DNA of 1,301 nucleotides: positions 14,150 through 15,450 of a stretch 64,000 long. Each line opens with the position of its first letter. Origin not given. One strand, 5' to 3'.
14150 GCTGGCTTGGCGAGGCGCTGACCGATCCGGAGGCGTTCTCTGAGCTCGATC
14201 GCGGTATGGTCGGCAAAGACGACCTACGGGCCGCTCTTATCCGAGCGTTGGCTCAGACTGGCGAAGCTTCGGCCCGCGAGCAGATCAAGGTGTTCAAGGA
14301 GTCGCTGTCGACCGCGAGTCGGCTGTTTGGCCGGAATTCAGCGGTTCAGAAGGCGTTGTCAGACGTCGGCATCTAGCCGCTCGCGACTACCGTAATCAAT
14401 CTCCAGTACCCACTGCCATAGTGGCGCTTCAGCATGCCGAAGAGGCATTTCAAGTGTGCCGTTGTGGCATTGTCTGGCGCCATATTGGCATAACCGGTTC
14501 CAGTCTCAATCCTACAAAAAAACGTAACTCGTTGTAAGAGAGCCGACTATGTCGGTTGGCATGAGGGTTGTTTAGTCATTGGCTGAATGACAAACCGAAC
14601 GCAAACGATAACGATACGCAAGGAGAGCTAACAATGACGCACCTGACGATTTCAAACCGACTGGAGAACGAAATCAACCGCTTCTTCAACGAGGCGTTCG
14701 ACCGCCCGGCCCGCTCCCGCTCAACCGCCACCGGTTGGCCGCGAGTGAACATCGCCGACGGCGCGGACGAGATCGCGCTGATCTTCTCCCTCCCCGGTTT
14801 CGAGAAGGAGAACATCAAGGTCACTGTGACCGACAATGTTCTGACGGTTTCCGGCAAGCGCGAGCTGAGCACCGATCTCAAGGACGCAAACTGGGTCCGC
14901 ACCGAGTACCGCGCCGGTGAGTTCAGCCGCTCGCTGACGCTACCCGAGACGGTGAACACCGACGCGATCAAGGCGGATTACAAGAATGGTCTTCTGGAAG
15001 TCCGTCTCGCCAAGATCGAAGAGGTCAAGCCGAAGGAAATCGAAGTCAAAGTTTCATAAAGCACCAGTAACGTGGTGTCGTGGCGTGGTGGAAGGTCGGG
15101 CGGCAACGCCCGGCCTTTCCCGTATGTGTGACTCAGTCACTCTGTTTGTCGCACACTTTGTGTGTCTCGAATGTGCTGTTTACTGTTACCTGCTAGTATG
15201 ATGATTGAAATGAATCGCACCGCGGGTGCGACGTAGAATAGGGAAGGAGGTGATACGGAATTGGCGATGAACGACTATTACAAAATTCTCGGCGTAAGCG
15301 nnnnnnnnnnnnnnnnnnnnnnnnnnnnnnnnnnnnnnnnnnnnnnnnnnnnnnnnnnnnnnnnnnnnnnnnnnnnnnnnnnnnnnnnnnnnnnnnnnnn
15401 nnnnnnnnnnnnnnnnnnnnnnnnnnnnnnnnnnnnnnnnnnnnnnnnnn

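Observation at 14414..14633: Four phased TGCC-N5-GGCA palindromes, a sigma-54-like box and a long structured leader upstream of hsp20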

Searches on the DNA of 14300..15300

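Call 9: search_rna_families(source=window, start=14300, end=15300, threshold=evalue, max_evalue=10)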
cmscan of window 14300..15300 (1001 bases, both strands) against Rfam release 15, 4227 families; matches with E-value up to 10: 4.
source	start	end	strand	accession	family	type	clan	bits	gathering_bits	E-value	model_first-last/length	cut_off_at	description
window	14689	14909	+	RF02872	SrbA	Gene; sRNA;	-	21.5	69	0.0035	1-235/235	no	sRNA regulator of biofilms A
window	14983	15024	+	RF02946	cow-rumen-1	Gene; sRNA;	-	15.8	53.4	1.5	1-61/61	no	cow-rumen-1 RNA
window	15056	15132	-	RF01394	isrK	Gene; sRNA;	-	14.3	50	2.6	1-77/77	no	isrK Hfq binding RNA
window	14940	15014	-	RF02172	RFPL3-AS1_2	Gene; lncRNA;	-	12.2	40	2.7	1-71/71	no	RFPL3 antisense RNA 1 conserved region 2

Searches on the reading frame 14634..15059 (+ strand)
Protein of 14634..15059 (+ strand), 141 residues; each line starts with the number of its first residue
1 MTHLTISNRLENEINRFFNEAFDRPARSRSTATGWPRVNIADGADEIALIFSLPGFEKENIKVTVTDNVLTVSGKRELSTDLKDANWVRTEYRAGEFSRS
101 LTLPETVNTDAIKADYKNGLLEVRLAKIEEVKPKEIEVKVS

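Call 11: search_protein_families(library=pfam, proteins=[window:14634-15059:+])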
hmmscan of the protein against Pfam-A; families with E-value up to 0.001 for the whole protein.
window:14634-15059:+ (141 aa): 2 families
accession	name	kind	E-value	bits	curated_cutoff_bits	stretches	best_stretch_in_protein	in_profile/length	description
PF00011.27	HSP20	-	1.1e-23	83.7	20.8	1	41-140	3-101/102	Hsp20/alpha crystallin family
PF17886.7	ArsA_HSP20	-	1.7e-07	31.1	22.5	1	45-124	2-62/63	HSP20-like domain found in ArsA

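Call 12: find_related_loci(query=window:14634-15056:+, collection=genome_contigs, flank=6000)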
Query window:14634-15056:+ (141 aa) in genome_contigs; peptide patterns used: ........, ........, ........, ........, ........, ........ (x = any residue, [..] = any of these).
330 stretches matched a pattern; 32 encode a relative of the query (tblastn E <= 1e-3); 32 distinct loci.
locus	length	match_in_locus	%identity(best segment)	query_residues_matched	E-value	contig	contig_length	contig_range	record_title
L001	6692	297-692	43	10-140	2e-30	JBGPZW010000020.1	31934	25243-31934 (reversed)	MAG: Terriglobia bacterium isolate OBJ1_062018_070_16 k141_801132_length_31934_cov_31.1155, whole genome shotgun sequenc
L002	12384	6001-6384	39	11-138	1e-28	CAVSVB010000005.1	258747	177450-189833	MAG: uncultured Acidobacteriota bacterium isolate MFD05513.bin.2.158 genome assembly, contig: contig_20792, whole genome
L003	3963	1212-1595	39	10-137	1e-28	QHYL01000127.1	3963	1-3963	MAG: Acidobacteria bacterium isolate gp2 AA89 14_0927_05_20cm_scaffold_25667_curated, whole genome shotgun sequence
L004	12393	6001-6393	40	11-141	1e-28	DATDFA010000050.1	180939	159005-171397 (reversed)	MAG TPA_asm: Candidatus Acidoferrum sp. isolate SMAG_U214 k141_350909, whole genome shotgun sequence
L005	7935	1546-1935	38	11-140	2e-27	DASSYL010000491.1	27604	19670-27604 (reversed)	MAG TPA_asm: Candidatus Acidoferrum sp. isolate SMAG_U677 k141_78724, whole genome shotgun sequence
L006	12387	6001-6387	40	10-141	4e-27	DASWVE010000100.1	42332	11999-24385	MAG TPA_asm: Candidatus Acidiferrales bacterium isolate SMAG_U3621 k141_39739, whole genome shotgun sequence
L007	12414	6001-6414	37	10-140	1e-25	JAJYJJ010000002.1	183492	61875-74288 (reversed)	MAG: Nitrospirae bacterium isolate DBS2-1.bin158 NODE_98_length_183492_cov_4.590489, whole genome shotgun sequence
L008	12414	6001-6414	36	5-140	5e-23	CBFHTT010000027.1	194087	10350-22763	MAG: Limisphaerales bacterium isolate Co_bin_406_orig genome assembly, contig: Co_bin_406_orig_Co_c_000003729940, whole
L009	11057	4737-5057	40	36-141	9e-22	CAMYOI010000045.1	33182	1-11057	MAG: uncultured Gammaproteobacteria bacterium isolate FCS_Gamma_070 genome assembly, contig: scaffold_1567, whole genome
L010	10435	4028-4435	35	9-141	1e-21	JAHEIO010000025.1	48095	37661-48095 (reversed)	MAG: Gammaproteobacteria bacterium isolate Ww503 NODE_1075_length_48095_cov_21.352337, whole genome shotgun sequence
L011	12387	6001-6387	33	2-132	1e-21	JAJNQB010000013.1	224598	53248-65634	MAG: Arcticibacter sp. isolate MAG_38 k141_73666, whole genome shotgun sequence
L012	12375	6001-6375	33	12-140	1e-21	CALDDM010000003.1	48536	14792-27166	MAG: Candidatus Pacebacteria bacterium isolate L2_Bin_Bin_41_1 genome assembly, contig: c_000001873613, whole genome sho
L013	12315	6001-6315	42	37-141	2e-21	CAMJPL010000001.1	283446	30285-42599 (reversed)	MAG: uncultured Clostridia bacterium isolate SRR12081301_bin.2_metaWRAP_v1.3_MAG genome assembly, contig: ERZ12289766.10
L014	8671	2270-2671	36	10-141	2e-20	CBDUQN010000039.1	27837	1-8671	MAG TPA_asm: uncultured bacterium isolate SRR22302361_binner12_Refined_26 genome assembly, contig: ERZ25748748.540, whol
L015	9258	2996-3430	30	1-139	5e-19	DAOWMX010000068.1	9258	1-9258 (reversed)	MAG TPA_asm: Anaerolineales bacterium isolate CSMAG_3013 CSMAG_3013_k141_503395_length_9258_cov_31.3124, whole genome sh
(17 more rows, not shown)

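Call 13: find_encoding_contigs(protein=window:14634-15056:+, flank=3000, max_places=10)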
Protein window:14634-15056:+ (141 aa): no gene with exactly this product is on record in the collection.

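Call 14: find_homologous_proteins(query=window:14634-15056:+, max_evalue=1e-10)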
Query window:14634-15056:+ (141 aa): 245 proteins with E <= 1e-10 among 258 candidates; the best 120 are listed.
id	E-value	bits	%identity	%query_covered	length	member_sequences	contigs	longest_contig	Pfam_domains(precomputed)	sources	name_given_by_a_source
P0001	5.0e-85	300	100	100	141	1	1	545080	PF00011.28,PF17886.8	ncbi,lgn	-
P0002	1.1e-41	160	58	100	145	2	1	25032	PF00011.28,PF17886.8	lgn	-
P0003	8.0e-41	157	57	100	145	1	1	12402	PF00011.28,PF17886.8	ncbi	ncbi:MAG: Hsp20/alpha crystallin family protein, partial [Candidatus Zixiibacteriota bacterium]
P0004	1.4e-40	156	59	100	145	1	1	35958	PF00011.28,PF17886.8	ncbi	ncbi:MAG: Hsp20/alpha crystallin family protein [Candidatus Zixiibacteriota bacterium]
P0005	6.8e-40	154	55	100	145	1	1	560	PF00011.28,PF17886.8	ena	-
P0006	7.5e-40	154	57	100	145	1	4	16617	PF00011.28,PF17886.8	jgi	-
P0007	8.3e-40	154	57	100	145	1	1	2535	PF00011.28,PF17886.8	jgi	jgi:HSP20 family protein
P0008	1.1e-39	153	59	91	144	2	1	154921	PF00011.28,PF17886.8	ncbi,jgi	-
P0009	1.2e-39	153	55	100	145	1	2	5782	PF00011.28,PF17886.8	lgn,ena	-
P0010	1.2e-39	153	61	91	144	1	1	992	PF00011.28,PF17886.8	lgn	-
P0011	1.8e-39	153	55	100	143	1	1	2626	PF00011.28,PF17886.8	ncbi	-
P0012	2.2e-39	152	57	100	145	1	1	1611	PF00011.28,PF17886.8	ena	-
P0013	2.7e-39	152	52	100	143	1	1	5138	PF00011.28,PF17886.8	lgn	-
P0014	3.0e-39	152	57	100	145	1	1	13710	PF00011.28,PF17886.8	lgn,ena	-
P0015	3.0e-39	152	57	100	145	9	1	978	PF00011.28,PF17886.8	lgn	-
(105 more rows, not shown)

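Call 15: find_encoding_contigs(protein=P0004, flank=6000, max_places=3)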
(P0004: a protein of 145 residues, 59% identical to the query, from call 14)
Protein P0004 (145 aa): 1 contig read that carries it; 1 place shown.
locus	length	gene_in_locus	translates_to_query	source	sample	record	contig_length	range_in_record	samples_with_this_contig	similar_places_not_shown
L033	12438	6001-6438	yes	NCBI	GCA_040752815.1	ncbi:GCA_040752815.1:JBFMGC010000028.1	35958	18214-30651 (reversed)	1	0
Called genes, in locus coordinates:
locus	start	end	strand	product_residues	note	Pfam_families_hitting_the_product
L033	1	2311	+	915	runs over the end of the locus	PF13485:Peptidase_MA_2, PF26550:Tricorn_2nd, PF07676:PD40 (weak), PF26549:Tricorn_N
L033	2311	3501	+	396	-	PF13360:PQQ_2 (weak), PF01011:PQQ (faint), PF13570:Beta-prop_ACSF4, PF13360:PQQ_2, PF13570:Beta-prop_ACSF4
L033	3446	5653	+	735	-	PF13513:HEAT_EZ (faint), PF02985:HEAT (faint), PF03130:HEAT_PBS (faint), PF13646:HEAT_2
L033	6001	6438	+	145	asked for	PF00011:HSP20, PF17886:ArsA_HSP20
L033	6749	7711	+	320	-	PF00226:DnaJ, PF01556:DnaJ_C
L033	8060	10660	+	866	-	PF02861:Clp_N, PF23569:NBD_SMAX1, PF00004:AAA, PF17871:AAA_lid_9, PF07724:AAA_2, PF00004:AAA, PF07728:AAA_5, PF10431:ClpB_D2-small, +7 more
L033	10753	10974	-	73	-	-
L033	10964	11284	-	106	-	-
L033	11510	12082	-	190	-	-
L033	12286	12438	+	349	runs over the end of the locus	PF08541:ACP_syn_III_C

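Call 16: find_encoding_contigs(protein=P0008, flank=6000, max_places=3)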
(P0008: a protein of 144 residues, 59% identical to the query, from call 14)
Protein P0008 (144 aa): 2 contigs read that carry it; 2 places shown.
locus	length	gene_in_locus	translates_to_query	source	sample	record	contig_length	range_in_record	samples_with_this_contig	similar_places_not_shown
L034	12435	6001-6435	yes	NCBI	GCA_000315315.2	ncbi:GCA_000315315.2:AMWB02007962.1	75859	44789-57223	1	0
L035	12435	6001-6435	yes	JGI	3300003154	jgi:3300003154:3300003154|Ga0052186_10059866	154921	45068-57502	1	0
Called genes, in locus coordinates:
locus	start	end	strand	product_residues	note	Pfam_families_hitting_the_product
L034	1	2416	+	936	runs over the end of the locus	PF13485:Peptidase_MA_2 (weak), PF26550:Tricorn_2nd (faint), PF26549:Tricorn_N (weak), PF07676:PD40 (faint)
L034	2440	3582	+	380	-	PF01011:PQQ (faint), PF13570:Beta-prop_ACSF4, PF13360:PQQ_2, PF07774:EMC1_C (faint), PF25293:Beta-prop_EMC1_N (faint), PF13360:PQQ_2, PF13570:Beta-prop_ACSF4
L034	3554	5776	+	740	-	PF02985:HEAT (faint), PF03130:HEAT_PBS (faint), PF13646:HEAT_2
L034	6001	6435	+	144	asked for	PF00011:HSP20, PF17886:ArsA_HSP20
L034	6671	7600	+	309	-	PF00226:DnaJ, PF01556:DnaJ_C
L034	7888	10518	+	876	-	PF02861:Clp_N, PF23569:NBD_SMAX1, PF00004:AAA, PF17871:AAA_lid_9, PF00004:AAA, PF07724:AAA_2, PF07728:AAA_5, PF10431:ClpB_D2-small, +11 more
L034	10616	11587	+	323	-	-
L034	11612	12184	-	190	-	-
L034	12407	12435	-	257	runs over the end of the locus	PF13085:Fer2_3, PF13187:Fer4_9 (faint), PF12838:Fer4_7, PF13183:Fer4_8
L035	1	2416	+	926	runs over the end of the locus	PF13485:Peptidase_MA_2 (weak), PF26550:Tricorn_2nd (faint), PF07676:PD40 (faint), PF26549:Tricorn_N (weak)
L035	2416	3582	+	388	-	PF13570:Beta-prop_ACSF4, PF01011:PQQ (faint), PF25293:Beta-prop_EMC1_N (faint), PF07774:EMC1_C (faint), PF13360:PQQ_2, PF13570:Beta-prop_ACSF4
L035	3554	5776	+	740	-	PF02985:HEAT (faint), PF03130:HEAT_PBS (faint), PF13646:HEAT_2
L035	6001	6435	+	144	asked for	PF00011:HSP20, PF17886:ArsA_HSP20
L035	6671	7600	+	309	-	PF00226:DnaJ, PF01556:DnaJ_C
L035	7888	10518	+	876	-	PF02861:Clp_N, PF23569:NBD_SMAX1, PF00004:AAA, PF17871:AAA_lid_9, PF00004:AAA, PF07724:AAA_2, PF07728:AAA_5, PF10431:ClpB_D2-small, +11 more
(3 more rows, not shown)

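Call 17: find_encoding_contigs(protein=P0002, flank=6000, max_places=3)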
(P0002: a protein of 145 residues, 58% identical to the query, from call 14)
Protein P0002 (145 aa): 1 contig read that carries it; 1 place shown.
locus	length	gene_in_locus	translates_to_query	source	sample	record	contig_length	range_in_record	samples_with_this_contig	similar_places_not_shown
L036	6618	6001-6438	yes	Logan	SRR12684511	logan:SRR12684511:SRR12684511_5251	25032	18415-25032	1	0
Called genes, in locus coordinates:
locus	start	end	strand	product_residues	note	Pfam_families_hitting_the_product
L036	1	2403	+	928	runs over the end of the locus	PF13485:Peptidase_MA_2, PF26549:Tricorn_N (weak), PF26550:Tricorn_2nd, PF07676:PD40 (faint)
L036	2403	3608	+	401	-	PF01011:PQQ (faint), PF13570:Beta-prop_ACSF4, PF13360:PQQ_2, PF13570:Beta-prop_ACSF4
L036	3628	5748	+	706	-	PF02985:HEAT (faint), PF03130:HEAT_PBS (faint), PF13646:HEAT_2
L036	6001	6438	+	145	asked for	PF00011:HSP20, PF17886:ArsA_HSP20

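Call 26: find_related_loci(query=A1, collection=metagenome_contigs, flank=10000)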
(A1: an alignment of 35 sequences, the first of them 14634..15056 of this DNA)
Query A1 (141 aa) in metagenome_contigs; peptide patterns used: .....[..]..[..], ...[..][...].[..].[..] (x = any residue, [..] = any of these).
600 stretches matched a pattern (row limit reached: there are more); 274 encode a relative of the query (tblastn E <= 1e-3); the best 80 are kept; 80 distinct loci.
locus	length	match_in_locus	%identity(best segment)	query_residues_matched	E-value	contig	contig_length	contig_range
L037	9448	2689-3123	59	1-141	1e-49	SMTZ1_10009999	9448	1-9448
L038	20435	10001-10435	56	1-141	4e-48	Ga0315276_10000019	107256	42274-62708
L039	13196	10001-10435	57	1-141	3e-47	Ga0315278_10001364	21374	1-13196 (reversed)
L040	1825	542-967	55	1-141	2e-47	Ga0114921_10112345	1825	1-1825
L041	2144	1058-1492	54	1-141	1e-46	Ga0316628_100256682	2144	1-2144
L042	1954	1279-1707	55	1-141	1e-46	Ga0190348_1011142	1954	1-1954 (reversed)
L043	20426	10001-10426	54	1-141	1e-45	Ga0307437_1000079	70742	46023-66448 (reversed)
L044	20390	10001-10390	59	13-141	1e-45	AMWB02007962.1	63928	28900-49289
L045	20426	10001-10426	51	1-140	3e-44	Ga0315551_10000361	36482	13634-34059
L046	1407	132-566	52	1-141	1e-45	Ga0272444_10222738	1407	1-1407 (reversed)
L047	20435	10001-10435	52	1-141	2e-44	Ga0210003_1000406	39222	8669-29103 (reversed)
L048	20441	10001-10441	54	1-141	5e-44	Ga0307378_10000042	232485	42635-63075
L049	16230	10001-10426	51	1-140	2e-43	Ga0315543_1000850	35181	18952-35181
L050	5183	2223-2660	53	1-141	2e-42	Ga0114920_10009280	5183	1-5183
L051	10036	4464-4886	49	1-140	1e-41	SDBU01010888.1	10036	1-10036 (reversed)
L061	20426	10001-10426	48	1-141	7e-38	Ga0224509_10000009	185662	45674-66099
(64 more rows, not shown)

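Call 32: search_protein_families(library=pfam, proteins=[L061:10524-12434:+, L061:12748-13710:+, L061:13789-14940:+, L061:14937-16052:+, L045:12685-13632:+, L045:13625-14410:+, L061:9044-9715:-])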
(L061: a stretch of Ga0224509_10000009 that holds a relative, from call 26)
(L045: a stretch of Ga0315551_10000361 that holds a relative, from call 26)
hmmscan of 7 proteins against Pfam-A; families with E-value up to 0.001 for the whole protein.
L061:10524-12434:+ (636 aa): 2 families
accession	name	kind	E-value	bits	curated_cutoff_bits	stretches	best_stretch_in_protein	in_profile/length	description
PF00012.26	HSP70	-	2.6e-261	868.6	20.6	1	4-597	1-599/599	Hsp70 protein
PF06723.19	MreB_Mbl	-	4e-20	72.3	27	1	118-369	78-316/327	MreB/Mbl protein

L061:12748-13710:+ (320 aa): 2 families
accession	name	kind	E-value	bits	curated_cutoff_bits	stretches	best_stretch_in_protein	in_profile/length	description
PF01556.23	DnaJ_C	-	2.5e-41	141.7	26.6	1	160-304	1-152/152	DnaJ C terminal domain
PF00226.36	DnaJ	-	3e-28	98.2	27.8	1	4-66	1-63/63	DnaJ domain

L061:13789-14940:+ (383 aa): 0 families

L061:14937-16052:+ (371 aa): 1 family
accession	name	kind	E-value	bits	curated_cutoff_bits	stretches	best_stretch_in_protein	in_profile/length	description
PF00145.23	DNA_methylase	-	9.1e-57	193.3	22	2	142-318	3-168/324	C-5 cytosine-specific DNA methylase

L045:12685-13632:+ (315 aa): 2 families
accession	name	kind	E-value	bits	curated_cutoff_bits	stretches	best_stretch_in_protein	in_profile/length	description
PF01556.23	DnaJ_C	-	4.7e-47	160.3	26.6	1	155-298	2-152/152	DnaJ C terminal domain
PF00226.36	DnaJ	-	4.3e-29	100.8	27.8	1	4-66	1-63/63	DnaJ domain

L045:13625-14410:+ (261 aa): 0 families

L061:9044-9715:- (223 aa): 10 families
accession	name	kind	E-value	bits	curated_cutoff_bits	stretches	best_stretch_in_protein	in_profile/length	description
PF13649.12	Methyltransf_25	-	4.1e-20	72.7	27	1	46-139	1-97/97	Methyltransferase domain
PF08241.18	Methyltransf_11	-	2e-18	67.3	21.2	1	47-143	1-95/95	Methyltransferase domain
PF08242.18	Methyltransf_12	-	2e-14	54.5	30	1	47-140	1-97/98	Methyltransferase domain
PF13847.12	Methyltransf_31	-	1.3e-13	51.4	27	1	42-152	3-120/145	Methyltransferase domain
PF13489.12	Methyltransf_23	-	1.4e-13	51.3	27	1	29-164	9-138/164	Methyltransferase domain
PF07021.18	MetW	-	5.2e-07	29.9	21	1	32-155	3-119/193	Methionine biosynthesis protein MetW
PF02353.26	CMAS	-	1.2e-05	25.3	27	1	43-147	63-168/273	Mycolic acid cyclopropane synthetase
PF02390.23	Methyltransf_4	-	6.8e-05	22.8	24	1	43-100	2-63/173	Putative methyltransferase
PF05175.20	MTS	-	0.00011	22.4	23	1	43-139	32-134/170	Methyltransferase small domain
PF01209.24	Ubie_methyltran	-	0.00024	21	20.1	1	43-141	48-149/233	ubiE/COQ5 methyltransferase family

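Call 54: search_protein_families(library=ncbifam, proteins=[window:14634-15059:+], max_evalue=0.00001)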
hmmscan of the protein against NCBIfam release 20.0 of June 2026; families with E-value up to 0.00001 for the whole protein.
window:14634-15059:+ (141 aa): 5 families
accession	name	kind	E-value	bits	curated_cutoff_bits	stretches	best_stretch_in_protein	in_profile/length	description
NF042420.1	Hsp18_Clos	equivalog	2.2e-20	73.2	195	1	8-137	18-143/147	heat shock protein Hsp18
NF041800.1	Hsp20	equivalog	4.2e-18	65.5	140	1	34-140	72-161/162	archaeal heat shock protein Hsp20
NF041799.1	Hsp14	equivalog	6.6e-18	64.8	100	1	32-131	15-112/118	archaeal heat shock protein Hsp14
NF008618.0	PRK11597.1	equivalog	3.8e-08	33.3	207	1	32-133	29-129/142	small heat shock chaperone IbpB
NF008013.0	PRK10743.1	equivalog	1.3e-06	28.5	212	1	31-139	30-137/137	small heat shock chaperone IbpA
